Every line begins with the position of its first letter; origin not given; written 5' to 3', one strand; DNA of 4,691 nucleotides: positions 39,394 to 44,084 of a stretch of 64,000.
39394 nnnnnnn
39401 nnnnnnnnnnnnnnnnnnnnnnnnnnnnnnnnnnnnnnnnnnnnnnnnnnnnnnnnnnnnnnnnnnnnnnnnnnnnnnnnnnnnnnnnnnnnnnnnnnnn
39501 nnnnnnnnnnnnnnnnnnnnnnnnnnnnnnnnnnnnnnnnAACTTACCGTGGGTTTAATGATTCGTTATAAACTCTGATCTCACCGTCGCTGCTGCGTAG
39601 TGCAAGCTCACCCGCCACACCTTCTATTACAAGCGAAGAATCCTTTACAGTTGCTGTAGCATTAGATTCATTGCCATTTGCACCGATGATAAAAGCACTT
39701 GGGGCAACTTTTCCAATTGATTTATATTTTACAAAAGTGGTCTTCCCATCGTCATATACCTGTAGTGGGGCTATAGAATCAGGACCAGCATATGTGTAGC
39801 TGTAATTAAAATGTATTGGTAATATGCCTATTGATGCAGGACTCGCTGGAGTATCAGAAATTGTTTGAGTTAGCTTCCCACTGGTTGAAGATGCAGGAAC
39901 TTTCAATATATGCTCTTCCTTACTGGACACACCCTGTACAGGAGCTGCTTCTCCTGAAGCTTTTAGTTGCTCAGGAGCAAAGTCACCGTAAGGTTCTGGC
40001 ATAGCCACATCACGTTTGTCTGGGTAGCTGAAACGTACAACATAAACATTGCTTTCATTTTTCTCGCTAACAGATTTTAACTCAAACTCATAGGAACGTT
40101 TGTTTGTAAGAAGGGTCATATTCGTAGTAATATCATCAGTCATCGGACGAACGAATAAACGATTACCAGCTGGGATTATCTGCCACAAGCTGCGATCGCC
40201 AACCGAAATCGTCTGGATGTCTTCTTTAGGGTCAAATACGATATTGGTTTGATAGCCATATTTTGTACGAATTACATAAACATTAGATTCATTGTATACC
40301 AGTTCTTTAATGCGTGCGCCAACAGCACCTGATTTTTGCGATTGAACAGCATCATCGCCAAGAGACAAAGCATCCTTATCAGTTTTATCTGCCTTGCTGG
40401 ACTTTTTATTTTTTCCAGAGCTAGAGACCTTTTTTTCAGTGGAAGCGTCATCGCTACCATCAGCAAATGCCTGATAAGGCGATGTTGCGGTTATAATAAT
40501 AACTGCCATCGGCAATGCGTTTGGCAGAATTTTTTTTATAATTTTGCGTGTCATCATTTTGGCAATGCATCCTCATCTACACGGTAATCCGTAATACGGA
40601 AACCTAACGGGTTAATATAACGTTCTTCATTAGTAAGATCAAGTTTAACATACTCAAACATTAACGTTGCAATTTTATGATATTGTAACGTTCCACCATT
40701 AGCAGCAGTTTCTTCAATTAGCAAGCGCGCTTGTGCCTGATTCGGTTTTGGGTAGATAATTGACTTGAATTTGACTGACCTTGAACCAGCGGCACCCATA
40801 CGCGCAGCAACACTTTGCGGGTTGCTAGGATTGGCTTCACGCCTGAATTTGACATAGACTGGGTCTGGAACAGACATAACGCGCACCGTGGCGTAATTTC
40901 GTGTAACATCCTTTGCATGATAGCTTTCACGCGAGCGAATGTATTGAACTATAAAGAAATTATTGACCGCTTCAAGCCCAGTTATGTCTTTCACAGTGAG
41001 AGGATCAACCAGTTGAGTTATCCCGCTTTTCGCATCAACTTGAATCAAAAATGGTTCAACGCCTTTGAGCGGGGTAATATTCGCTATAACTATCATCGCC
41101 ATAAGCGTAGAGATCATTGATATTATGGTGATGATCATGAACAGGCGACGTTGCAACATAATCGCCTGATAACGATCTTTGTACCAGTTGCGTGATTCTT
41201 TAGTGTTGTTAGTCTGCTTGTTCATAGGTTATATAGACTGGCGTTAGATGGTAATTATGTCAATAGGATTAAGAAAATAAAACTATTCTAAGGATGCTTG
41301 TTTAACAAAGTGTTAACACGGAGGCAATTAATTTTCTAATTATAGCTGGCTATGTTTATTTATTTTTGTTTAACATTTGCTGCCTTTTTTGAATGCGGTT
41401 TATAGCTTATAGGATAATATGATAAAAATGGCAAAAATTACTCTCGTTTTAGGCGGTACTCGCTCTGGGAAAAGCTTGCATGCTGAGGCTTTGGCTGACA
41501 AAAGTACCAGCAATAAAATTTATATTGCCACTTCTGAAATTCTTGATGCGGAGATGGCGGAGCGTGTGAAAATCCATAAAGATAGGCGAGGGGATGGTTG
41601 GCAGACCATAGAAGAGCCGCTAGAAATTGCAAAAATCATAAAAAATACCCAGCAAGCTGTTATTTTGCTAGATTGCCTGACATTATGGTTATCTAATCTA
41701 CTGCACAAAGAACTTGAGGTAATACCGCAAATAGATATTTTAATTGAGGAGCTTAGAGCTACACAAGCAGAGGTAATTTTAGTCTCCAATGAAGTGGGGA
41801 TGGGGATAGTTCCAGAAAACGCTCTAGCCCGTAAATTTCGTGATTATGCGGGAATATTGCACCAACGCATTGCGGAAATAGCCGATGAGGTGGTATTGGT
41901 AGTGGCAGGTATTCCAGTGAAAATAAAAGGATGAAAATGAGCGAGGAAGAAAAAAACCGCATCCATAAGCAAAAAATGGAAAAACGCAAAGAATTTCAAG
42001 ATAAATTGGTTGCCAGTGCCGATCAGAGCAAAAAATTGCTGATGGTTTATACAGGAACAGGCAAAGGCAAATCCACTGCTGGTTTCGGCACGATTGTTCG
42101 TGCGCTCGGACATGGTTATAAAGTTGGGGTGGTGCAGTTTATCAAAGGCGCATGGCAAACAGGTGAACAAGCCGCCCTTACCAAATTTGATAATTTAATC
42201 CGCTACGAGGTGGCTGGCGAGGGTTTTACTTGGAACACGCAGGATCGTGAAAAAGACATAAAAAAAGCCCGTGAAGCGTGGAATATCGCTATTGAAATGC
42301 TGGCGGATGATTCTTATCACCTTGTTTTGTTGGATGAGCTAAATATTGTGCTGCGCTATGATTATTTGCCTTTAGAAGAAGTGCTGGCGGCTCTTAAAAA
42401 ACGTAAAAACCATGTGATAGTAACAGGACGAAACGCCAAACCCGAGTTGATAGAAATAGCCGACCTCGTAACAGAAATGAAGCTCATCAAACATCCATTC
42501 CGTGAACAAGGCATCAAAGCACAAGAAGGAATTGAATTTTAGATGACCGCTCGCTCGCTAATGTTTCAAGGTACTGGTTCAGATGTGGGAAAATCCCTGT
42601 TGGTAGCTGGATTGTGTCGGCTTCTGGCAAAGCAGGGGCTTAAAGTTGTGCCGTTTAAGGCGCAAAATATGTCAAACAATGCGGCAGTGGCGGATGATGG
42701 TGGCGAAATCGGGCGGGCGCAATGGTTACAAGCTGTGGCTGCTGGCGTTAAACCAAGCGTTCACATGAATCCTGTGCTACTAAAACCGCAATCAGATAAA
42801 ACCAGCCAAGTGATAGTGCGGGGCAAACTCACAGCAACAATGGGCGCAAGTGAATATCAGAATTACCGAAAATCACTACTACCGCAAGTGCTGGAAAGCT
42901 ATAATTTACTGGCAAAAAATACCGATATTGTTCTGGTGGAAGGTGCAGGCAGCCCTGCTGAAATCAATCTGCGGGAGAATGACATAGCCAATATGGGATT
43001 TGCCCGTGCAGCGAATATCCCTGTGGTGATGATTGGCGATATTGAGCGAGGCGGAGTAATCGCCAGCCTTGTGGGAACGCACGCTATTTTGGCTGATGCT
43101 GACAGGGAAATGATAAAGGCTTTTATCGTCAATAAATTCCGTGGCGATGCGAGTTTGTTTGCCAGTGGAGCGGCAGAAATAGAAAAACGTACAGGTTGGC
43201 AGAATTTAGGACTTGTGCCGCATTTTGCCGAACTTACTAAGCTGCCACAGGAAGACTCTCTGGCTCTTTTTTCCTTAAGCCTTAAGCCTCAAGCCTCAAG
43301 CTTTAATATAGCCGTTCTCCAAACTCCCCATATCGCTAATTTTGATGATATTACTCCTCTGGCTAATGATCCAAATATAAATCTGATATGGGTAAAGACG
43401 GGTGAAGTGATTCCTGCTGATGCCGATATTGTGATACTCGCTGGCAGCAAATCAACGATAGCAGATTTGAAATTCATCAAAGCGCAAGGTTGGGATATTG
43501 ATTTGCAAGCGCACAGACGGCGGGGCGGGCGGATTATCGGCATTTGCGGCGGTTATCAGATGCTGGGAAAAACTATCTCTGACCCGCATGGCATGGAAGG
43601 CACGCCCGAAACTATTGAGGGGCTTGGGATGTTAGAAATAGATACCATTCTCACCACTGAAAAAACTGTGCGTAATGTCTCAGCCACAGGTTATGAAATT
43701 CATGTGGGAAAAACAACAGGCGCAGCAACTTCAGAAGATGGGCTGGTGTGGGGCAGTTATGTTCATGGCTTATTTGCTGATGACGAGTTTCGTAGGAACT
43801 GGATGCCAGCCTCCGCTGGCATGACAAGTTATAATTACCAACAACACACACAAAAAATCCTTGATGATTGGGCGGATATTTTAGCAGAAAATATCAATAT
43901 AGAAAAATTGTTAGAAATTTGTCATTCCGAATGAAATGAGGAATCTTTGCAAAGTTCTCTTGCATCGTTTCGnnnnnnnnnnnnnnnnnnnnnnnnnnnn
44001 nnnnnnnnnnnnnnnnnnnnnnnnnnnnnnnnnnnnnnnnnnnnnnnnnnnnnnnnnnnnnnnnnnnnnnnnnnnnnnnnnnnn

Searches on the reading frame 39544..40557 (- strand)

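Call 10: search_protein_families(library=pfam, proteins=[window:39544-40557:-], max_evalue=0.001)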
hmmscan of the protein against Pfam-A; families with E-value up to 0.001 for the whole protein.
window:39544-40557:- (337 aa): 1 family
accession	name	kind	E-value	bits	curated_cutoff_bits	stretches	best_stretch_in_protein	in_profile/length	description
PF03524.21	CagX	-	2.9e-48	164.8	34.2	1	82-332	2-198/198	Conjugal transfer protein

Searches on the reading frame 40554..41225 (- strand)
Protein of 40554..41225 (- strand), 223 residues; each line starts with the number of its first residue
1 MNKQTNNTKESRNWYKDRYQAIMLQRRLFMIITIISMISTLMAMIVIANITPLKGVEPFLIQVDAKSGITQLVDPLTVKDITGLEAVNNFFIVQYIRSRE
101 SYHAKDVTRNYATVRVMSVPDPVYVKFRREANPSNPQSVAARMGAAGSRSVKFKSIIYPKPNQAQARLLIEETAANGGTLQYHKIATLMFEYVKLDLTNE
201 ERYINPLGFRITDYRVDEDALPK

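Call 80: search_protein_families(library=pfam, proteins=[window:40554-41225:-], max_evalue=0.0001)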
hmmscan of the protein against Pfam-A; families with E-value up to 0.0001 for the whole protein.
window:40554-41225:- (223 aa): 1 family
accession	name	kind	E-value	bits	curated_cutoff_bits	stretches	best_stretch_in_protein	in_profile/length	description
PF04335.19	VirB8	-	9.6e-42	143.6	23.2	1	11-219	2-213/213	VirB8 protein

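Call 87: find_related_loci(query=window:40554-41225:-, collection=metagenome_contigs, flank=2500)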
Query window:40554-41225:- (223 aa) in metagenome_contigs; peptide patterns used: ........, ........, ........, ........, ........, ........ (x = any residue, [..] = any of these).
277 stretches matched a pattern; 36 encode a relative of the query (tblastn E <= 1e-3); 36 distinct loci.
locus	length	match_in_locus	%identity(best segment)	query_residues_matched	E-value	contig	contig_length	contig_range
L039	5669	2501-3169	97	1-223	3e-148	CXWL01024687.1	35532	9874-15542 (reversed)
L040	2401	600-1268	79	1-223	5e-128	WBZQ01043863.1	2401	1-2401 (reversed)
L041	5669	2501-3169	75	1-223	2e-119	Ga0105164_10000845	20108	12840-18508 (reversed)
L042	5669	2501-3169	75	1-223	2e-119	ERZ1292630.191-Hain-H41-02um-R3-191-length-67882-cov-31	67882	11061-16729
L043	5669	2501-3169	71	1-223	2e-111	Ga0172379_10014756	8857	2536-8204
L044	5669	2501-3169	63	1-223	1e-98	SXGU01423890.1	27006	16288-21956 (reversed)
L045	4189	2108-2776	63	1-223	1e-94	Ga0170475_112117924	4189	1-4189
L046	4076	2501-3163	61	1-223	8e-90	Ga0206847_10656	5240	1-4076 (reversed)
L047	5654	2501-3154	61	1-223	3e-89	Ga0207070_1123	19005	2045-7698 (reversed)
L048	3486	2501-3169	60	1-223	1e-87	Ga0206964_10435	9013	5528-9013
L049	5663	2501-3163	59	1-223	4e-87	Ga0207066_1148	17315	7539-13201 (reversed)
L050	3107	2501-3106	62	1-202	6e-87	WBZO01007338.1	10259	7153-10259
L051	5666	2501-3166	61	1-223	6e-87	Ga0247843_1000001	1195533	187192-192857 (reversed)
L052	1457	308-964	59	1-219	1e-92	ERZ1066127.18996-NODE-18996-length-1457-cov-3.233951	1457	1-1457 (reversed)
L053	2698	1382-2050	56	1-223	1e-87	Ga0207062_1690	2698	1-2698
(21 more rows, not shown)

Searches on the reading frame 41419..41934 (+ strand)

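Call 80: search_protein_families(library=pfam, proteins=[window:41419-41934:+], max_evalue=0.0001)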
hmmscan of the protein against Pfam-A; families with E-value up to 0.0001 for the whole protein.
window:41419-41934:+ (171 aa): 1 family
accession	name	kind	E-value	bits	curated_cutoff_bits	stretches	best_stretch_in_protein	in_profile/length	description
PF02283.22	CobU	-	6.9e-63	211.6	27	1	8-169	1-168/168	Cobinamide kinase / cobinamide phosphate guanyltransferase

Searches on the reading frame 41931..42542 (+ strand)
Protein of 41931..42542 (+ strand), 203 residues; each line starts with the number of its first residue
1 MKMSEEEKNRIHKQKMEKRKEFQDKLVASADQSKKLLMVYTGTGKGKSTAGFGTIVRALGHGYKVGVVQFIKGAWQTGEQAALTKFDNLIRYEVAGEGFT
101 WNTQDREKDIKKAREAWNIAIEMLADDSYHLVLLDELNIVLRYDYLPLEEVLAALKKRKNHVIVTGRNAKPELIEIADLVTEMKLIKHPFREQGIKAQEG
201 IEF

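Call 80: search_protein_families(library=pfam, proteins=[window:41931-42542:+], max_evalue=0.0001)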
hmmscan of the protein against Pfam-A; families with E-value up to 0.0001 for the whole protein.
window:41931-42542:+ (203 aa): 1 family
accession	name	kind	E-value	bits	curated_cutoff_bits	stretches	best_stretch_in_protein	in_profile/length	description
PF02572.21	CobA_CobO_BtuR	-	3.1e-65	220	25.7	1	34-203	2-172/172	ATP:corrinoid adenosyltransferase BtuR/CobO/CobP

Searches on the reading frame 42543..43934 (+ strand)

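Call 80: search_protein_families(library=pfam, proteins=[window:42543-43934:+], max_evalue=0.0001)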
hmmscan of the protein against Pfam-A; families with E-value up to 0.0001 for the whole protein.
window:42543-43934:+ (463 aa): 3 families
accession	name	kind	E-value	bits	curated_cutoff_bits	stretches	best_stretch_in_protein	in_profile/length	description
PF07685.20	GATase_3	-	9.8e-46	156.3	27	1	255-415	1-195/196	CobB/CobQ-like glutamine amidotransferase domain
PF01656.29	CbiA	-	1.8e-22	80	25.4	1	6-238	1-122/125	CobQ/CobB/MinD/ParA nucleotide binding domain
PF13500.12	AAA_26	-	6.8e-12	46.1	27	1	4-232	1-195/198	AAA domain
